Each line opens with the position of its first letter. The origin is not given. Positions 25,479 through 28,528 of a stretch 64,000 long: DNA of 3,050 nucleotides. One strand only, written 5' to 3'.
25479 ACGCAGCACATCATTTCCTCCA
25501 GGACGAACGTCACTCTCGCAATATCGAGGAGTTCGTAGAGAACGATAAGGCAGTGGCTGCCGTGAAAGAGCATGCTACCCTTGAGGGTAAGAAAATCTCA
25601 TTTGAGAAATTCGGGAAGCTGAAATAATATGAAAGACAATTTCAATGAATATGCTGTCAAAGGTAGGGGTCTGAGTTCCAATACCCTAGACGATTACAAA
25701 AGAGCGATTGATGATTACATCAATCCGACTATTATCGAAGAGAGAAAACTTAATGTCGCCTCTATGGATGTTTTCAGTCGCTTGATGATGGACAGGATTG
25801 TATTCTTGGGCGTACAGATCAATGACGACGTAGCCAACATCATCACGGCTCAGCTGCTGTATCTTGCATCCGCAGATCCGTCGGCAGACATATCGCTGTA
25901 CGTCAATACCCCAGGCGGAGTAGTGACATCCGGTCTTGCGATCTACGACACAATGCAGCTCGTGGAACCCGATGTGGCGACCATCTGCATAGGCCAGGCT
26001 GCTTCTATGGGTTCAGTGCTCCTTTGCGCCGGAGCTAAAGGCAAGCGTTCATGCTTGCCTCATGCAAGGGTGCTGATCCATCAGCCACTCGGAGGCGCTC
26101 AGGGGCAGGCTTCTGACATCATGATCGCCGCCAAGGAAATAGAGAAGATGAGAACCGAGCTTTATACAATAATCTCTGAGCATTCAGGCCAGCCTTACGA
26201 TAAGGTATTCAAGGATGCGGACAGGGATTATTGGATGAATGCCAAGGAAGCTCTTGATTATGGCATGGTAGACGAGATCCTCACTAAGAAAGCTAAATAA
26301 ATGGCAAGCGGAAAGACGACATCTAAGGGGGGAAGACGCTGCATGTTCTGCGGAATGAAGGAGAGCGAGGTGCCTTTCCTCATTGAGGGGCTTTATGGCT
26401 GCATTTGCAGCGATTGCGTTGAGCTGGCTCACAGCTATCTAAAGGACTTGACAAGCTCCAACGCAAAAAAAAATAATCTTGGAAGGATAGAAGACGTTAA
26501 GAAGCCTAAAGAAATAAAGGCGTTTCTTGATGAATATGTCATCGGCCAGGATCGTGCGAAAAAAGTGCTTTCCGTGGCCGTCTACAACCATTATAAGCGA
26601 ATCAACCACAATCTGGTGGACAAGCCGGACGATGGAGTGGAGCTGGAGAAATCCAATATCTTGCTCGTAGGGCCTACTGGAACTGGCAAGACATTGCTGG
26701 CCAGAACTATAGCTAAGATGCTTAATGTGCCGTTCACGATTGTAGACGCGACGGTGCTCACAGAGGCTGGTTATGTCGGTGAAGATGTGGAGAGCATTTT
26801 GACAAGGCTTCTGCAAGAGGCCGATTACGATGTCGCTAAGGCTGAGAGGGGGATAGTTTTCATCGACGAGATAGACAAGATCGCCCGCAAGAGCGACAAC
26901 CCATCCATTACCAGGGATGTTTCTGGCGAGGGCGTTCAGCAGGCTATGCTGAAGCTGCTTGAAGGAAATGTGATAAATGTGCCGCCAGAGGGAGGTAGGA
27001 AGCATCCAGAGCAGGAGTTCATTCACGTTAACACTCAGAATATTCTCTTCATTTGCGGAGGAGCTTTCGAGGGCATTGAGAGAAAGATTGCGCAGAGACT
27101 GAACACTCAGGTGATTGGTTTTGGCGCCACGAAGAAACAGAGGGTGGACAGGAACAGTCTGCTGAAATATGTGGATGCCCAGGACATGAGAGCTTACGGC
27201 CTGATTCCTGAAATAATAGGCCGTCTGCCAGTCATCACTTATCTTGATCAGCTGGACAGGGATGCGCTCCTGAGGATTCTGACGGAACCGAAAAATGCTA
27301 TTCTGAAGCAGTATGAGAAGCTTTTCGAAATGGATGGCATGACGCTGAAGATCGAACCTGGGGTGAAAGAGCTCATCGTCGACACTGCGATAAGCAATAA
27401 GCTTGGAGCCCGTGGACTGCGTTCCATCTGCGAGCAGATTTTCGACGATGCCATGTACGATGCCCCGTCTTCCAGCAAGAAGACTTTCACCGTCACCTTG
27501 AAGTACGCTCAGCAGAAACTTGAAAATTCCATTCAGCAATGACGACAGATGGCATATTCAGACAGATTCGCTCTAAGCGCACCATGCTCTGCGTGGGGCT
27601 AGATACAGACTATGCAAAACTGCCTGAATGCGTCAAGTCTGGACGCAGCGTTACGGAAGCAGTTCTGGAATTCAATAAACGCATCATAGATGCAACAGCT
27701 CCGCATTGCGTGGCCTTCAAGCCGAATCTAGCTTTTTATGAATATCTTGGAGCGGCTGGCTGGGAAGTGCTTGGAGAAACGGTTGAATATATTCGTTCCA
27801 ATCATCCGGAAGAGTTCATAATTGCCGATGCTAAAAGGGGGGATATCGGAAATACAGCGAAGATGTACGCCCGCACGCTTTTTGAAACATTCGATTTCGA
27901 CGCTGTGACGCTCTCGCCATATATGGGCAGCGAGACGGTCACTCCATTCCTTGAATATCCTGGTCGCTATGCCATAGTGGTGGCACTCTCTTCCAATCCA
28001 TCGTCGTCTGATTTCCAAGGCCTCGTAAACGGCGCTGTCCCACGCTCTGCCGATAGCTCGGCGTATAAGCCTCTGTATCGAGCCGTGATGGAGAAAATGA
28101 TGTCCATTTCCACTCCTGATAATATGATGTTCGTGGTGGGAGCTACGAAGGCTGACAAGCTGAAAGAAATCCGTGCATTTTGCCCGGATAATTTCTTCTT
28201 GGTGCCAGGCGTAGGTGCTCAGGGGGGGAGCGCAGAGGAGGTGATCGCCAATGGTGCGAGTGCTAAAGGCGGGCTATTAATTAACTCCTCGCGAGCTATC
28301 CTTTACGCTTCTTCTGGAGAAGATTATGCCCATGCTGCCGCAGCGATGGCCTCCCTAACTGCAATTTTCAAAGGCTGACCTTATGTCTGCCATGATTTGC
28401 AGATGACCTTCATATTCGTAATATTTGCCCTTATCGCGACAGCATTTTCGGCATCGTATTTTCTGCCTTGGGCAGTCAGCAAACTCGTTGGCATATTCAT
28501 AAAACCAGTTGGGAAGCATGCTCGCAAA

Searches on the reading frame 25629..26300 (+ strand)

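Call 12: search_protein_families(library=ncbifam, proteins=[window:25629-26300:+], max_evalue=0.00001)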
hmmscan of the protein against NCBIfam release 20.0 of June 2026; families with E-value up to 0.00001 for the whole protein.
window:25629-26300:+ (223 aa): 10 families
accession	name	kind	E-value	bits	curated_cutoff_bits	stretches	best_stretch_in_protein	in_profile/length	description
NF011091.0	PRK14514.1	equivalog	5.8e-108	359.6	361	1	3-221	2-220/221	ATP-dependent Clp endopeptidase proteolytic subunit ClpP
NF001368.0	PRK00277.1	subfamily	9.5e-89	296.6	249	1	30-222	7-199/203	ATP-dependent Clp protease proteolytic subunit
TIGR00493.1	clpP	equivalog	3.3e-81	271.6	308.6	1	32-220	4-192/192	ATP-dependent Clp endopeptidase proteolytic subunit ClpP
NF009205.0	PRK12553.1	subfamily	7.8e-81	270.7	228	1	28-221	10-205/211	ATP-dependent Clp protease proteolytic subunit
NF009203.0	PRK12551.1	equivalog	2.2e-72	242.9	359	1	33-222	3-192/196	ATP-dependent Clp protease proteolytic subunit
NF011090.0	PRK14513.1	equivalog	1.1e-59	201.7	347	1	33-221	5-193/201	ATP-dependent Clp protease proteolytic subunit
NF009204.0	PRK12552.1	equivalog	3.5e-50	170.5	263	1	42-222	17-216/225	ATP-dependent Clp protease proteolytic subunit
NF011089.0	PRK14512.1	equivalog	1e-49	169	251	1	38-222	11-195/200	ATP-dependent Clp protease proteolytic subunit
NF045540.1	scaf_prot_MCP1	exception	1.1e-27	97.1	475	1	79-220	24-163/652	ClpP-like prohead protease/major capsid protein fusion protein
NF045542.1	Clp_rel_HeadMat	equivalog_domain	3.1e-24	85.8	120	1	81-217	29-165/165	head maturation protease, ClpP-related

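Call 13: search_protein_families(library=pfam, proteins=[window:25629-26300:+], max_evalue=0.00001)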
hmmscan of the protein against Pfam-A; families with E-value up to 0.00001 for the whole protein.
window:25629-26300:+ (223 aa): 1 family
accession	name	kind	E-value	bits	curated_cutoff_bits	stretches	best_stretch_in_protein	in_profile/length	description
PF00574.28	CLP_protease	-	4.2e-78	261.8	20.2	1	45-220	6-181/182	Clp protease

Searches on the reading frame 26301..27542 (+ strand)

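Call 12: search_protein_families(library=ncbifam, proteins=[window:26301-27542:+], max_evalue=0.00001)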
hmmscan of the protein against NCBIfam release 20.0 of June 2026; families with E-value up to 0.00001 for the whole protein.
window:26301-27542:+ (413 aa): 19 families
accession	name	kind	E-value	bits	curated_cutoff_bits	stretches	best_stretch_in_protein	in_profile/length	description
NF003745.1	PRK05342.1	equivalog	3.7e-178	592.7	359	1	11-407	5-403/418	ATP-dependent Clp protease ATP-binding subunit ClpX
TIGR00382.1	clpX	equivalog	5.4e-172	572.4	370.75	1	11-402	8-404/414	ATP-dependent protease ATP-binding subunit ClpX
TIGR00390.1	hslU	equivalog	8.3e-64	216.1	362.45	3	69-174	3-104/441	ATP-dependent protease ATPase subunit HslU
TIGR01243.1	CDC48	subfamily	5e-12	44.9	802.65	1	112-214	208-301/733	CDC48 family AAA ATPase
NF003069.1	PRK03992.1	subfamily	8.9e-12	44.8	500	1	118-220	166-259/379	proteasome-activating nucleotidase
TIGR02639.1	ClpA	equivalog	1.5e-11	43.2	993.15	1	63-155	442-525/734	ATP-dependent Clp protease ATP-binding subunit ClpA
TIGR01242.2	TIGR01242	subfamily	1.8e-11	43.7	500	1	119-220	150-242/362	proteasome-activating nucleotidase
TIGR01241.2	FtsH_fam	equivalog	1e-10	41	600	1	120-199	198-271/598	ATP-dependent zinc metalloprotease FtsH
NF047747.1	PrtsmActNtasePan2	equivalog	3.1e-10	39.8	700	1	117-221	185-280/397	proteasome-activating nucleotidase Pan2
NF047748.1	PrtsmActNtasePan1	equivalog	4.5e-10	39.1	750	1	117-220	182-276/405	proteasome-activating nucleotidase Pan1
NF008004.0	PRK10733.1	equivalog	2.1e-09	35.9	1008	1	113-198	182-260/644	ATP-dependent zinc metalloprotease FtsH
NF041006.2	cell_div_CdvC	equivalog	3.5e-09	36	650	1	118-195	135-211/370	cell division protein CdvC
NF003229.0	PRK04195.1-5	equivalog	5.7e-09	35.2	280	1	85-203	12-124/413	replication factor C large subunit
NF000868.0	PRK00080.1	equivalog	1.2e-08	34.3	282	1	75-197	23-117/330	Holliday junction branch migration DNA helicase RuvB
TIGR00635.1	ruvB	equivalog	1.9e-07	30.4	299.05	1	118-197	31-96/305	Holliday junction branch migration DNA helicase RuvB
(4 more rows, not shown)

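Call 13: search_protein_families(library=pfam, proteins=[window:26301-27542:+], max_evalue=0.00001)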
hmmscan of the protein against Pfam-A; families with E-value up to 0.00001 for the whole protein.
window:26301-27542:+ (413 aa): 8 families
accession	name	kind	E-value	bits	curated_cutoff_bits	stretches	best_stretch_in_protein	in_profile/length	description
PF07724.20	AAA_2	-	8.8e-32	110.9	27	1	116-312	2-166/166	AAA domain (Cdc48 subfamily)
PF00004.35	AAA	-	2.3e-18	67.3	21.2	1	120-245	1-99/131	ATPase family associated with various cellular activities (AAA)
PF06689.19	zf-C4_ClpX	-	6e-12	45.7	27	1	13-48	2-38/39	ClpX C4-type zinc finger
PF10431.15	ClpB_D2-small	-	2.2e-09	37.7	21.9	1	318-392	1-71/81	C-terminal, D2-small domain, of ClpB protein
PF07728.20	AAA_5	-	1e-08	35.7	22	1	119-196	1-80/139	AAA domain (dynein-related subfamily)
PF05496.18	RuvB_N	-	3e-07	30.8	27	1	76-198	6-100/159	Holliday junction DNA helicase RuvB P-loop domain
PF01078.27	Mg_chelatase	-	4.2e-06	26.7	20.3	0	118-142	23-47/207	Magnesium chelatase, subunit ChlI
PF13401.12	AAA_22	-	4.4e-06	27.5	27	0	117-193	5-95/130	AAA domain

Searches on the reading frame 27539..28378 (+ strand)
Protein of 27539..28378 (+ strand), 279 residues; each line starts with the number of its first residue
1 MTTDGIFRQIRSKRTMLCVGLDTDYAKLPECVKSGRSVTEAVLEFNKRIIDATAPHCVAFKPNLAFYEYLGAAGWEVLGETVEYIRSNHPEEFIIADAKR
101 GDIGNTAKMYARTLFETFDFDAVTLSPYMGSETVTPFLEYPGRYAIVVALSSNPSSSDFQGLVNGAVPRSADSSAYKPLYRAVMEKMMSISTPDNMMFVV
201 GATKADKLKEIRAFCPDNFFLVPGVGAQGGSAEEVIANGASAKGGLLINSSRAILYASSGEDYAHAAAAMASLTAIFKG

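Call 12: search_protein_families(library=ncbifam, proteins=[window:27539-28378:+], max_evalue=0.00001)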
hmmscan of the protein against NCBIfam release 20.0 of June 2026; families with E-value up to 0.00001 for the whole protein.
window:27539-28378:+ (279 aa): 3 families
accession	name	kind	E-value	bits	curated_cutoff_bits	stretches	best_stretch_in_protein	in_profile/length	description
TIGR02127.1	pyrF_sub2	equivalog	4.7e-68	229.2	110.6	1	8-267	7-260/261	orotidine-5'-phosphate decarboxylase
NF004034.0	PRK05500.1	equivalog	1.4e-43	149.2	656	1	4-255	5-242/478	bifunctional orotidine-5'-phosphate decarboxylase/orotate phosphoribosyltransferase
NF010386.0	PRK13813.1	equivalog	3.4e-12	46.4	208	1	77-241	40-188/216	orotidine 5'-phosphate decarboxylase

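Call 13: search_protein_families(library=pfam, proteins=[window:27539-28378:+], max_evalue=0.00001)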
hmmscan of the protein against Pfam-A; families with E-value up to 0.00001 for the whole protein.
window:27539-28378:+ (279 aa): 1 family
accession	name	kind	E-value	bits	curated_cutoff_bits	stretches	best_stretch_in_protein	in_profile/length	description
PF00215.30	OMPdecase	-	1.2e-26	94.4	27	1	16-261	2-215/221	Orotidine 5'-phosphate decarboxylase / HUMPS family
